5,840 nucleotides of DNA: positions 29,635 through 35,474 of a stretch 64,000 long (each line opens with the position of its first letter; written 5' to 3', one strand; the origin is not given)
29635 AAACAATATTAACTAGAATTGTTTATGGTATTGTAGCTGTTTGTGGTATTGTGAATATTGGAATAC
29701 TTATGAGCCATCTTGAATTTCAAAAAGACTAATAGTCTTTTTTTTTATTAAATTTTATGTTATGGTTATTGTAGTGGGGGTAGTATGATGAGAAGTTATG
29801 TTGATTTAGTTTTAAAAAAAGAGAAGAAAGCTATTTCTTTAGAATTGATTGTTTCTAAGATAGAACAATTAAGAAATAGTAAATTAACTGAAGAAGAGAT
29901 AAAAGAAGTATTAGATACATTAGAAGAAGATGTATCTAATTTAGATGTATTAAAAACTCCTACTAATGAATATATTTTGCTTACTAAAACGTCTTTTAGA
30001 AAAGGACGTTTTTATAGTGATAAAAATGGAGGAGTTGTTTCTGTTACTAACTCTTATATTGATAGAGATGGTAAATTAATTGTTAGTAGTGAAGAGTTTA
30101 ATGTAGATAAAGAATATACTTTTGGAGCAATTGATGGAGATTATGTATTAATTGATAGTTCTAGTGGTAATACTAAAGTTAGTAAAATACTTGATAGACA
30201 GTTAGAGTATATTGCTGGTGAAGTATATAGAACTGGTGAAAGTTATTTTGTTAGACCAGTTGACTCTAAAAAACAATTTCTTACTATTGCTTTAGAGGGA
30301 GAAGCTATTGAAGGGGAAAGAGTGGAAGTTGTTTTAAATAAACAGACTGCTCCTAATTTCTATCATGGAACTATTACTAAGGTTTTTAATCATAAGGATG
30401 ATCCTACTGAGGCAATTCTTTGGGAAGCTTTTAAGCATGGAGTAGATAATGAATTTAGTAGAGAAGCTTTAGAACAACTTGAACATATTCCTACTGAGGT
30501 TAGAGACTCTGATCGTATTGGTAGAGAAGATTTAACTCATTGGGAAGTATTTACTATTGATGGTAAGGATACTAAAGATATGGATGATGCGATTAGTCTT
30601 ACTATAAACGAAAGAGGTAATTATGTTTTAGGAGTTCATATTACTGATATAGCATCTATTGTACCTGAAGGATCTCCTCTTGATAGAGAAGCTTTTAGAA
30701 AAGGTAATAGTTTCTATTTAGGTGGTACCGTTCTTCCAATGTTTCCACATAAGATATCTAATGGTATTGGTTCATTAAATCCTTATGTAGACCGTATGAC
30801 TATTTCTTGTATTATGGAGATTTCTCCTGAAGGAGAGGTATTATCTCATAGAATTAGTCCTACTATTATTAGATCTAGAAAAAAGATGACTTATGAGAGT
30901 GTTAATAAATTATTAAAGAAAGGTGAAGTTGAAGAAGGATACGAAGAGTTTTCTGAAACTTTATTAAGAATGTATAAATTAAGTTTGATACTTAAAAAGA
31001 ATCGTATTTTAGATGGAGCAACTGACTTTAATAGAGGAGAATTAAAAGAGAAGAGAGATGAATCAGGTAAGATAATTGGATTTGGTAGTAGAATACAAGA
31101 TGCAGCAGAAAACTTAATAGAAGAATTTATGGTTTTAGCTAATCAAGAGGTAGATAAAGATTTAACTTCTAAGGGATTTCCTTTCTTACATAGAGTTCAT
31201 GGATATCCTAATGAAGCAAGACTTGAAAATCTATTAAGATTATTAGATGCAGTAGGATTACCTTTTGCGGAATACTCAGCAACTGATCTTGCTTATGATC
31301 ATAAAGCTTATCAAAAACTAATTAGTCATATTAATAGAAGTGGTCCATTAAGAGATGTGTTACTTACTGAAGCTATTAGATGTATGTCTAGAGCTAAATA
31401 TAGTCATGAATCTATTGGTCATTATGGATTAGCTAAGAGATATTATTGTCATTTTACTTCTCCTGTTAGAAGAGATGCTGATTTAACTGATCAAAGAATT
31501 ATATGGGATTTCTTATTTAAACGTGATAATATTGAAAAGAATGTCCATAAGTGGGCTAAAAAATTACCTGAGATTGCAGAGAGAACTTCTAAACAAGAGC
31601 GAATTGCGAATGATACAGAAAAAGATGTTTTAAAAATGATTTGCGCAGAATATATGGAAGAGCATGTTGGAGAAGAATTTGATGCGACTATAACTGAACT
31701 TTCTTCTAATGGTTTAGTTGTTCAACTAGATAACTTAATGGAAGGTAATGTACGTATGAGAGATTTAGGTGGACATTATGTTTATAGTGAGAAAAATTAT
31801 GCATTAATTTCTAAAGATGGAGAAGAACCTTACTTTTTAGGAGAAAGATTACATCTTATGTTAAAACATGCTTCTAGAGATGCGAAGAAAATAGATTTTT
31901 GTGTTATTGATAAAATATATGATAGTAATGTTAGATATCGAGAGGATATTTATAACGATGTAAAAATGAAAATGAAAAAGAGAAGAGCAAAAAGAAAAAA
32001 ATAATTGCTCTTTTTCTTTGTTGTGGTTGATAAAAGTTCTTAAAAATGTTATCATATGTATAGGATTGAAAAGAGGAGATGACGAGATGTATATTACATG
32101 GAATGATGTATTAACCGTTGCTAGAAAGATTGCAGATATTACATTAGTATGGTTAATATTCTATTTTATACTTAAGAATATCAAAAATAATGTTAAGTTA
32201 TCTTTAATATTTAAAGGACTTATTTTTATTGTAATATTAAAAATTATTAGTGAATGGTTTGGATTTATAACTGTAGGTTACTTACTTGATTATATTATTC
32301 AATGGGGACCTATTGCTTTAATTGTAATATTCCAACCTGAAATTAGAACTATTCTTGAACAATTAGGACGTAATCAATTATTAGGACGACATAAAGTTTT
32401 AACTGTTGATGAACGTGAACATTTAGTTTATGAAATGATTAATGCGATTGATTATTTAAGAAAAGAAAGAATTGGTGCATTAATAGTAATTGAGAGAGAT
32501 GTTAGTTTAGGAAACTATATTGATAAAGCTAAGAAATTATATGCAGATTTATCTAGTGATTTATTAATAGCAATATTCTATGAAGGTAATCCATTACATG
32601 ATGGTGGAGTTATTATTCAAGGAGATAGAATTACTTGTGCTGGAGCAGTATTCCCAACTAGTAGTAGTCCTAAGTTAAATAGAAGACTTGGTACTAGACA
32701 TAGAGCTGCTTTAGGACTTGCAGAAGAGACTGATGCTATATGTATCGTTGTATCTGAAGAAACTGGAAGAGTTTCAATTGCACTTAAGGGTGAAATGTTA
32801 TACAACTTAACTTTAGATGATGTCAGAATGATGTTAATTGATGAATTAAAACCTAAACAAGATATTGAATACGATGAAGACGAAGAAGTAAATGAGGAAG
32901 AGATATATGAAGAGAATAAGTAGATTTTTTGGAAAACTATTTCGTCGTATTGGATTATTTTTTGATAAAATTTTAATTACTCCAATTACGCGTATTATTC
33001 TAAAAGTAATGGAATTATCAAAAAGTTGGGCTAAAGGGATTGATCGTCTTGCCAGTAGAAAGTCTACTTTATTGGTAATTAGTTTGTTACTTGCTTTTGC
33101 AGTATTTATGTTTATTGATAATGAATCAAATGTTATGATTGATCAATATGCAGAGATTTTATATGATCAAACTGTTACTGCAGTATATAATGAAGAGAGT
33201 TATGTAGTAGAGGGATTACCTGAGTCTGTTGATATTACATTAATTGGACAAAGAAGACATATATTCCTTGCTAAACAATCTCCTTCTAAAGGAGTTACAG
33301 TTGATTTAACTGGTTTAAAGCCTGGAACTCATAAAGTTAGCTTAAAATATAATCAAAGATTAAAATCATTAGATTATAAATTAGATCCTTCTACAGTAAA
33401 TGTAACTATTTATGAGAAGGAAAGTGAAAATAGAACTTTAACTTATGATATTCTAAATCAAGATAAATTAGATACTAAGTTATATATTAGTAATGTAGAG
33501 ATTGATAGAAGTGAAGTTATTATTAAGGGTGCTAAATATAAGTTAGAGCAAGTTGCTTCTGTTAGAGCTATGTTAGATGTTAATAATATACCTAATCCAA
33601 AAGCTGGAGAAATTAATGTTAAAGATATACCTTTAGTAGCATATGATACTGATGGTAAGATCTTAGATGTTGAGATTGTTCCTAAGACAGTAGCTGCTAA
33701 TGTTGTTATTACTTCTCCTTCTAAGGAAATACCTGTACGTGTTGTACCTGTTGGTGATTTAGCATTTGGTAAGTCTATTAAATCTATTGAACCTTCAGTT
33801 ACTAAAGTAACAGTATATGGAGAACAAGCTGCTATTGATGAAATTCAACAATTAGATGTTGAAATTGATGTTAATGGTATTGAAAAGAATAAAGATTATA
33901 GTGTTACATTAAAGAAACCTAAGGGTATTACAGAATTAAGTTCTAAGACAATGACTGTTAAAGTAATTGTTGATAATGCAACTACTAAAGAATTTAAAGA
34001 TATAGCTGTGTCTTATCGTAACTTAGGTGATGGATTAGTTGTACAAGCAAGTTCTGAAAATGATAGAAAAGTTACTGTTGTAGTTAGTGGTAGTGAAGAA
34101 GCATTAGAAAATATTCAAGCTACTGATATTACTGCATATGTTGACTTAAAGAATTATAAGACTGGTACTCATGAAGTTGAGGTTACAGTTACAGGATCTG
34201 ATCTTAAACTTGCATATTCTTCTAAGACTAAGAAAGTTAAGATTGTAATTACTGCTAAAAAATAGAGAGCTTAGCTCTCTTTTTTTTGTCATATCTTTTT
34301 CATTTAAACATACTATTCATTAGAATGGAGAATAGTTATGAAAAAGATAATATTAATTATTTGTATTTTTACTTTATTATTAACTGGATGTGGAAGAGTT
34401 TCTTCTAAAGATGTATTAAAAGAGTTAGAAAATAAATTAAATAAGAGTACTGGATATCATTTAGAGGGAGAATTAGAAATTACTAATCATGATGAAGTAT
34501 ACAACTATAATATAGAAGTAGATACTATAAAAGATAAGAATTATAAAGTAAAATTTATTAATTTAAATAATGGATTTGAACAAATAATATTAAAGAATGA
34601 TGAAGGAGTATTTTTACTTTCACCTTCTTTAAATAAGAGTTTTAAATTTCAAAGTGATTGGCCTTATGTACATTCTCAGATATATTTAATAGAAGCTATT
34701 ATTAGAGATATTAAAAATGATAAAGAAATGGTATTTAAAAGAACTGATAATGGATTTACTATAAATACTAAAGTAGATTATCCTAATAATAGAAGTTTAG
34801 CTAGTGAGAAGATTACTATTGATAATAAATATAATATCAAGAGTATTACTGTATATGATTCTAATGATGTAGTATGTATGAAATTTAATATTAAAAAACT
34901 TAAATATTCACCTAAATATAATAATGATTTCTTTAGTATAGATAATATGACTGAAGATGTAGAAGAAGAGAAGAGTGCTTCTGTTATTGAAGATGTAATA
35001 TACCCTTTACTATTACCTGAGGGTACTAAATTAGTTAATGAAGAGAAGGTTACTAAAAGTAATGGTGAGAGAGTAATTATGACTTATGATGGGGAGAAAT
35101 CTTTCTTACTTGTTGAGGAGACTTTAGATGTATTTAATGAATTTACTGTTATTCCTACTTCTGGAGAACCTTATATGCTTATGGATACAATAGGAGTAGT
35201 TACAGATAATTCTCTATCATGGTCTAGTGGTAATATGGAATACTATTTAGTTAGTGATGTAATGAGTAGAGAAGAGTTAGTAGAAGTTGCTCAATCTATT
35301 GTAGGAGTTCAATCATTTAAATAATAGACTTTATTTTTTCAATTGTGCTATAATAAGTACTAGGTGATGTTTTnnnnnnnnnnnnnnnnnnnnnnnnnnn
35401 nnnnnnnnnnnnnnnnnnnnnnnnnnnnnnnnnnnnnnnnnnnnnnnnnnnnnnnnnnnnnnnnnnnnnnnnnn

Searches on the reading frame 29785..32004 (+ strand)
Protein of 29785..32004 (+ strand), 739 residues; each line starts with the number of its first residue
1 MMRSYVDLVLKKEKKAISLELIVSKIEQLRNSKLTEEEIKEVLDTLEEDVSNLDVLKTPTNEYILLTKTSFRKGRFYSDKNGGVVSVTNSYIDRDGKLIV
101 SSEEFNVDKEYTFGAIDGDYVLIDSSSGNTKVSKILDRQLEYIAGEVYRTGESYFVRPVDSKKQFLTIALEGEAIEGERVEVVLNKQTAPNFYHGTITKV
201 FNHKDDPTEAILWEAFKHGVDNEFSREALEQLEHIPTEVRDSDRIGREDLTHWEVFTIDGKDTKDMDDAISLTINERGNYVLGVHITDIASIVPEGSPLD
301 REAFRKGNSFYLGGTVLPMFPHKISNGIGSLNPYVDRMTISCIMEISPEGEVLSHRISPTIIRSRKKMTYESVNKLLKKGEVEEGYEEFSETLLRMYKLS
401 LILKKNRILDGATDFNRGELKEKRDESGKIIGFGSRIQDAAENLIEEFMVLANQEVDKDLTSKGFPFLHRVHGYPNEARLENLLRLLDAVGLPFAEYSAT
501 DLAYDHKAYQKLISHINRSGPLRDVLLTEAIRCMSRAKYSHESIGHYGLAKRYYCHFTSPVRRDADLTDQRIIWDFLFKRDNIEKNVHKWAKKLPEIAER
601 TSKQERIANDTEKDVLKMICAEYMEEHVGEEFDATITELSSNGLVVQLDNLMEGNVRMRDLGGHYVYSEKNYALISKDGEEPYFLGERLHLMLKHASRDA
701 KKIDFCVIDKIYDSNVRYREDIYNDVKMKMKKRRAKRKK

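Call 13: search_protein_families(library=pfam, proteins=[window:29785-32004:+], max_evalue=0.01)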
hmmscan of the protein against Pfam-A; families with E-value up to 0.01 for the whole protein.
window:29785-32004:+ (739 aa): 2 families
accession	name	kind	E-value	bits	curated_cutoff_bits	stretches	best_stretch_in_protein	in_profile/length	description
PF00773.25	RNB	-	2.5e-92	310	29.3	1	247-578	1-325/326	RNB domain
PF17876.7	CSD2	-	0.0014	19.1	26.2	1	155-225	1-74/74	Cold shock domain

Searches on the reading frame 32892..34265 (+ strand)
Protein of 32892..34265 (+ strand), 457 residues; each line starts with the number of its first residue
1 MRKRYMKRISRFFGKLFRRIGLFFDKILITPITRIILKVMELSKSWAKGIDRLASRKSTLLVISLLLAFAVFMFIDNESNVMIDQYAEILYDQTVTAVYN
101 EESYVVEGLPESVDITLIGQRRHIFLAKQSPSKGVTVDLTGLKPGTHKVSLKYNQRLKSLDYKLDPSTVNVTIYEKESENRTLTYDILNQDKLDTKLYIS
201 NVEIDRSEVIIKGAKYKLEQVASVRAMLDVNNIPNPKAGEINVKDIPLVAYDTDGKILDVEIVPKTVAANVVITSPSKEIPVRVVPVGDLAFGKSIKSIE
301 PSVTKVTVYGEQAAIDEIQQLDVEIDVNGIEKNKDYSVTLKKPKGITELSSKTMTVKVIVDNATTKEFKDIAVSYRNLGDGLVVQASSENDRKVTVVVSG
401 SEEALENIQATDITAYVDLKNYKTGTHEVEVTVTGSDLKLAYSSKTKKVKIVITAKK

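Call 13: search_protein_families(library=pfam, proteins=[window:32892-34265:+], max_evalue=0.01)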
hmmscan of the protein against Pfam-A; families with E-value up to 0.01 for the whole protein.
window:32892-34265:+ (457 aa): 1 family
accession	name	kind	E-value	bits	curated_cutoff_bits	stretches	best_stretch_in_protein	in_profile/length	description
PF07949.17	YbbR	-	2.1e-27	95.7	22.3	4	280-358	1-81/81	YbbR-like protein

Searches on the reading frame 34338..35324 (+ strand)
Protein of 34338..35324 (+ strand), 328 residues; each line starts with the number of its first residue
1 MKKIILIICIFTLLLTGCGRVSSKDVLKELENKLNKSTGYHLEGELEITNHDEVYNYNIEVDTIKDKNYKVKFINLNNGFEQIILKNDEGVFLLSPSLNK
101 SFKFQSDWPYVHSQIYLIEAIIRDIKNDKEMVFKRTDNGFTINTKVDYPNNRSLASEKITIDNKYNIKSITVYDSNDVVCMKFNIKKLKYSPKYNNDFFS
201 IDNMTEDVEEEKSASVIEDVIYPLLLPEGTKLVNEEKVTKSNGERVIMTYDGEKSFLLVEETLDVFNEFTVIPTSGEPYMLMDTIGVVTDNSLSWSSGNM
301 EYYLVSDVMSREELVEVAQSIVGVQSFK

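Call 14: search_protein_families(library=pfam, proteins=[window:34338-35324:+], max_evalue=0.01)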
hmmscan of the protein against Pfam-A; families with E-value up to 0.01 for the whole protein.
window:34338-35324:+ (328 aa): 0 families

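Call 96: search_protein_families(library=ncbifam, proteins=[window:34338-35324:+], max_evalue=0.1)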
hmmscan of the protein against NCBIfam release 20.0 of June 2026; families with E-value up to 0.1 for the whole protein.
window:34338-35324:+ (328 aa): 7 families
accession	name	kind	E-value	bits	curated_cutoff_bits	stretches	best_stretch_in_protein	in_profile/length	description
NF047408.1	SA0632_fam_LP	equivalog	8.2e-06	25.4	70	1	1-37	1-37/68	SA0632 family lipoprotein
NF041286.1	lipo_GerS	equivalog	0.00083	18.8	175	1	4-190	9-194/196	germination lipoprotein GerS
NF047847.2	SS_mature_LptM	equivalog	0.0028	17.7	27.7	1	1-20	1-22/31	LPS translocon maturation chaperone LptM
NF041193.1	lipo_SP0191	subfamily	0.0047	17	75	1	1-33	1-33/190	SP0191 family lipoprotein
NF058647.1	lipo_LytA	equivalog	0.027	14.7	110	1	1-28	1-28/107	acidic lipoprotein LytA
NF033894.1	Eex_IncN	subfamily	0.071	13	33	0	2-33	1-34/65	EexN family lipoprotein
NF045555.1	Sul7d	equivalog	0.085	12.8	100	0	16-36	40-60/61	Sul7d family chromatin protein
